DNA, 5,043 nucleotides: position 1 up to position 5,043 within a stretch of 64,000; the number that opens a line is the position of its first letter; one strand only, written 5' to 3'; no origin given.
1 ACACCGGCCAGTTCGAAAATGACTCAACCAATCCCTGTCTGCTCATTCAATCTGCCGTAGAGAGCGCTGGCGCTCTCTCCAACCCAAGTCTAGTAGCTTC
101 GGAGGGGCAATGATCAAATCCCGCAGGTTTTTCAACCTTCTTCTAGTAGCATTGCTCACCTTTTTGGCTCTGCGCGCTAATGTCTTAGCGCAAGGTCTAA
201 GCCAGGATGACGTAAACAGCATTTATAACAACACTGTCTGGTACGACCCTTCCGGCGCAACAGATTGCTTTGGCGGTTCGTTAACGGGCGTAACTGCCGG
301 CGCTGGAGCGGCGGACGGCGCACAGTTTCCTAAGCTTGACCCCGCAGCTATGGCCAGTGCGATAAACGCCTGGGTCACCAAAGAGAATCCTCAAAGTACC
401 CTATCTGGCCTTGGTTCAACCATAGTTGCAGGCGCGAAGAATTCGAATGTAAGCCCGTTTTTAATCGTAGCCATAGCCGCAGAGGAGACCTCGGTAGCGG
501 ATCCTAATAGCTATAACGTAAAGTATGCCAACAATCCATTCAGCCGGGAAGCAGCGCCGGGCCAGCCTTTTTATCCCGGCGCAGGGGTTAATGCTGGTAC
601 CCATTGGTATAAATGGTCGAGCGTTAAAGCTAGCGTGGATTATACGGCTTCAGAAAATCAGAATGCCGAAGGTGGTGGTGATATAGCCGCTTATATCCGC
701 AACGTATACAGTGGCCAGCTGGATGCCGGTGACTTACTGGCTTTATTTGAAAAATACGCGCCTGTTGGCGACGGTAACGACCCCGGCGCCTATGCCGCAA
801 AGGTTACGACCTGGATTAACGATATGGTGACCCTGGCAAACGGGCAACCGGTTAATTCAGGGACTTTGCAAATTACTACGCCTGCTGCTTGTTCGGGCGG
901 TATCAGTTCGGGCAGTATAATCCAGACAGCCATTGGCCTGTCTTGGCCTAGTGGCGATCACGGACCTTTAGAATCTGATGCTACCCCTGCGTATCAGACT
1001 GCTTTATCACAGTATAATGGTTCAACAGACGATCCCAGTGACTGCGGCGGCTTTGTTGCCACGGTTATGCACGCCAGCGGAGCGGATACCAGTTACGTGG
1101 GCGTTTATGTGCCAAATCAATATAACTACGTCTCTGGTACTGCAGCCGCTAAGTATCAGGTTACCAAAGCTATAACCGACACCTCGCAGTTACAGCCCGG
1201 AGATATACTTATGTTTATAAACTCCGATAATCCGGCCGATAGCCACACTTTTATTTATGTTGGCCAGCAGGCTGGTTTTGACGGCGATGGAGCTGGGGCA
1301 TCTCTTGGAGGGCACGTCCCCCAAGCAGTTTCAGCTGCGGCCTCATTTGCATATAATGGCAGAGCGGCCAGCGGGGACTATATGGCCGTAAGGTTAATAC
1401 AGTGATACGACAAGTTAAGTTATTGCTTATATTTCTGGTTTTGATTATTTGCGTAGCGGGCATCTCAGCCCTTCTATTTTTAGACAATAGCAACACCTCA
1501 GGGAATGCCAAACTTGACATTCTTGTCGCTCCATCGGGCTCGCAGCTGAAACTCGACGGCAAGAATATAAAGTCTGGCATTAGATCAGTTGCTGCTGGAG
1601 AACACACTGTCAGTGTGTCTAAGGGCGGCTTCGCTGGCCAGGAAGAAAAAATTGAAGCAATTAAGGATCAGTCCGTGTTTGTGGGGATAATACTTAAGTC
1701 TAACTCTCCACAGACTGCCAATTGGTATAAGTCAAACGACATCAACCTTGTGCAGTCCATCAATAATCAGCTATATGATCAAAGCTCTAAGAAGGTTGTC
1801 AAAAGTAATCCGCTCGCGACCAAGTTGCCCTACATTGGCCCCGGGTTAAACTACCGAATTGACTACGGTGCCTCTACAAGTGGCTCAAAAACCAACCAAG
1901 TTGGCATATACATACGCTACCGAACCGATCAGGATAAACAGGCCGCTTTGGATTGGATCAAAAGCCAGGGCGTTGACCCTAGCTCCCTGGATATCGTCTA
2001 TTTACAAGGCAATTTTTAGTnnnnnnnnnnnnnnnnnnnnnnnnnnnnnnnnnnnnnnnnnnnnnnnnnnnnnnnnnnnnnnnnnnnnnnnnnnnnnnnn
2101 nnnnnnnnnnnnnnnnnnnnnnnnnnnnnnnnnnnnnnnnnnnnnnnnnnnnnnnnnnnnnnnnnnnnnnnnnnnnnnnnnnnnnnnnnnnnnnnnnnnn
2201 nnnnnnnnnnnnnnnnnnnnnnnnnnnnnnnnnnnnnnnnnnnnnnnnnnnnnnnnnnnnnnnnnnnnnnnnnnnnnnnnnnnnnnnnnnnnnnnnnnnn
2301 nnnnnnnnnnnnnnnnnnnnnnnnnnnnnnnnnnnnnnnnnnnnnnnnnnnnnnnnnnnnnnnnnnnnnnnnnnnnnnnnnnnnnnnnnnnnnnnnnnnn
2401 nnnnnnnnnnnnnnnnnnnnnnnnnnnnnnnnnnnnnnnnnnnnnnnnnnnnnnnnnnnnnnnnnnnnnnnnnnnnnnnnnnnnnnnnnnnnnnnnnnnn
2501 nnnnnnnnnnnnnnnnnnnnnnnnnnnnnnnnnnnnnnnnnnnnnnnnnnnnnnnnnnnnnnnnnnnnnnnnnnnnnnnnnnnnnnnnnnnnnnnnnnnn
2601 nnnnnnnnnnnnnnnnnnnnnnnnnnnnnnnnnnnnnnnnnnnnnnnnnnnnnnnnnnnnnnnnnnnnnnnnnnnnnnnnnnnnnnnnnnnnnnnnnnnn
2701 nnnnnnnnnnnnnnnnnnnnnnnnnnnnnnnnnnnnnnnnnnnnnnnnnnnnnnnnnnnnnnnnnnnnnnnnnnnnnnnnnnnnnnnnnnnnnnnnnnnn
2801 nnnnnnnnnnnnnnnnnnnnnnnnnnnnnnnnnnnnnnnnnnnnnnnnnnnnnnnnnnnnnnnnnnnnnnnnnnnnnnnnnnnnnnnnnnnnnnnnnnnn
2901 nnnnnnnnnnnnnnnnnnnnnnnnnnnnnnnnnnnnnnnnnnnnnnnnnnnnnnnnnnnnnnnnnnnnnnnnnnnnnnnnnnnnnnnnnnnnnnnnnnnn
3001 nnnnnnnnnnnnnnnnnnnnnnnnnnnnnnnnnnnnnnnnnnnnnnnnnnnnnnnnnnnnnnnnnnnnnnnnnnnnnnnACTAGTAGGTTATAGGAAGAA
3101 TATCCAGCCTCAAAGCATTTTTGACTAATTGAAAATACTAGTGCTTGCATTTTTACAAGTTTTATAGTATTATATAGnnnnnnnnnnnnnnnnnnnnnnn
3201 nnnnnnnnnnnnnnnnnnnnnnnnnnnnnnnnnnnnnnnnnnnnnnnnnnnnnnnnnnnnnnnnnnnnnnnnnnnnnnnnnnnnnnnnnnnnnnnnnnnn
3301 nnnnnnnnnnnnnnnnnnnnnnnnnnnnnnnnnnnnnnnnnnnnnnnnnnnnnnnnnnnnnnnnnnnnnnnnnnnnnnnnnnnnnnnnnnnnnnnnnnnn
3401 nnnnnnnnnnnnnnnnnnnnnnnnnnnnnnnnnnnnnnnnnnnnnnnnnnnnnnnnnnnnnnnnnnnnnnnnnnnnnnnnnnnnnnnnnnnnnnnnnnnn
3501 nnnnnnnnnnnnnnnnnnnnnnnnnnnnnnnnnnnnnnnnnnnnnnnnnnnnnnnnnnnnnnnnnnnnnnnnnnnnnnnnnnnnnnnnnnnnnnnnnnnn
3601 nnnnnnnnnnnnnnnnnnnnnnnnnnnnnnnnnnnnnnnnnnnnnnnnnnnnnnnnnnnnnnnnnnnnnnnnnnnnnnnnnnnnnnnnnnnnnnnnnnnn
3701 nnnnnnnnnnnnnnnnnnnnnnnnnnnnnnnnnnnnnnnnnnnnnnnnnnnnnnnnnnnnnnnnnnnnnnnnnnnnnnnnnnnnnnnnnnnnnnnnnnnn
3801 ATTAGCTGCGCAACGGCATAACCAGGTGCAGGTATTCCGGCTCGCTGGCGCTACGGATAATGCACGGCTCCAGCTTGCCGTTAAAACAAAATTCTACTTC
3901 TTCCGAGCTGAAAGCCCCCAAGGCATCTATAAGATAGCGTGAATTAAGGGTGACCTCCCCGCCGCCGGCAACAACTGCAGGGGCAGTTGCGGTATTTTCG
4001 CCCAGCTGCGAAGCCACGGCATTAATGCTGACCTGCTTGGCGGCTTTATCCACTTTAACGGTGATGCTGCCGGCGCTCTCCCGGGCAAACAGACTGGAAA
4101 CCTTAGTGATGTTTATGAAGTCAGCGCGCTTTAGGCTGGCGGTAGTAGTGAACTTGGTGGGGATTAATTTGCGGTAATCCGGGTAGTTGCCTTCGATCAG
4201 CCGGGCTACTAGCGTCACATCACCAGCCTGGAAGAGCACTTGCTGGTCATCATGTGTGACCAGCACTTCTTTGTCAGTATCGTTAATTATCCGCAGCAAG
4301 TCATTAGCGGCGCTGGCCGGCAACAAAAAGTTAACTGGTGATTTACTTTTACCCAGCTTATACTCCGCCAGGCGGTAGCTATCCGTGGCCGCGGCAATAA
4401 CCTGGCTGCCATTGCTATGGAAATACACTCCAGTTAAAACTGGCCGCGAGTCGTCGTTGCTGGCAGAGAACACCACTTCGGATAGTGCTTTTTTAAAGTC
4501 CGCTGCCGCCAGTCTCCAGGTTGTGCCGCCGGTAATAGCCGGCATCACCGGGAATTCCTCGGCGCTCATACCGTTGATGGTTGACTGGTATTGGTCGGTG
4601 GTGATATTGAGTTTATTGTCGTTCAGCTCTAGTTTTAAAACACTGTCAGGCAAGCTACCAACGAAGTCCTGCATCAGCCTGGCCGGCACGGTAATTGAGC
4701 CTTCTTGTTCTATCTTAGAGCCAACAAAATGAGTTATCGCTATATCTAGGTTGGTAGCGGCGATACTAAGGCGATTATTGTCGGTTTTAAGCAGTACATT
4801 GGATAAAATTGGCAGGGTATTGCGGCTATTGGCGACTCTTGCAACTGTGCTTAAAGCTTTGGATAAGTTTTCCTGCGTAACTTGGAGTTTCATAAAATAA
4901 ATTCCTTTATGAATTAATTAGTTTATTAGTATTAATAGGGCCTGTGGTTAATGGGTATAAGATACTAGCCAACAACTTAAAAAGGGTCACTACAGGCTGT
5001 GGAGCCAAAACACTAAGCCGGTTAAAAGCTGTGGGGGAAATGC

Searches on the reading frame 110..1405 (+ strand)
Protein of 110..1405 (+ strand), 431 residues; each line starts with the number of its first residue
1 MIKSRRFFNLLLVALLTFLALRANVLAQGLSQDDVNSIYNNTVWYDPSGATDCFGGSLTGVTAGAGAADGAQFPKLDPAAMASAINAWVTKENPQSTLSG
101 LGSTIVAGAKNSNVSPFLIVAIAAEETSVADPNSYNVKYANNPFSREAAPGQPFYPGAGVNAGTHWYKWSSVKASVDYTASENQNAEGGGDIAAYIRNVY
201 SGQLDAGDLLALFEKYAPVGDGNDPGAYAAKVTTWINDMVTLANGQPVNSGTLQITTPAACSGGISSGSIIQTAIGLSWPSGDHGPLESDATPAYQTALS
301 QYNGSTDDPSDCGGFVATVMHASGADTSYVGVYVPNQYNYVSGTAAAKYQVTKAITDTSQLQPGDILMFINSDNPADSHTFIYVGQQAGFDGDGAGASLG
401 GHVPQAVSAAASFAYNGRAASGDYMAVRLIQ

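Call 78: search_protein_families(library=pfam, proteins=[window:110-1405:+], max_evalue=0.00001)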
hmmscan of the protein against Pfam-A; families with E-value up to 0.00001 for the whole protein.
window:110-1405:+ (431 aa): 1 family
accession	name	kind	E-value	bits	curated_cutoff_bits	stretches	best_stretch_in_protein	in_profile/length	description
PF00877.26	NLPC_P60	-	9.8e-06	25.9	23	0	302-388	6-76/105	NlpC/P60 family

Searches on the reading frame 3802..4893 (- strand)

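Call 78: search_protein_families(library=pfam, proteins=[window:3802-4893:-], max_evalue=0.00001)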
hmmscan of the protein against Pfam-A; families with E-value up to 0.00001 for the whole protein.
window:3802-4893:- (363 aa): 3 families
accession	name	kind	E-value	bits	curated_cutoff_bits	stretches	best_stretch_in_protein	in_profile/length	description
PF00712.24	DNA_pol3_beta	-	1.2e-38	132.3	24.4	1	1-118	1-120/120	DNA polymerase III beta subunit, N-terminal domain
PF02767.21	DNA_pol3_beta_2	-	3e-33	115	27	2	129-239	3-116/116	DNA polymerase III beta subunit, central domain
PF02768.20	DNA_pol3_beta_3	-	1.2e-17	64.3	27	1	241-362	1-121/121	DNA polymerase III beta subunit, C-terminal domain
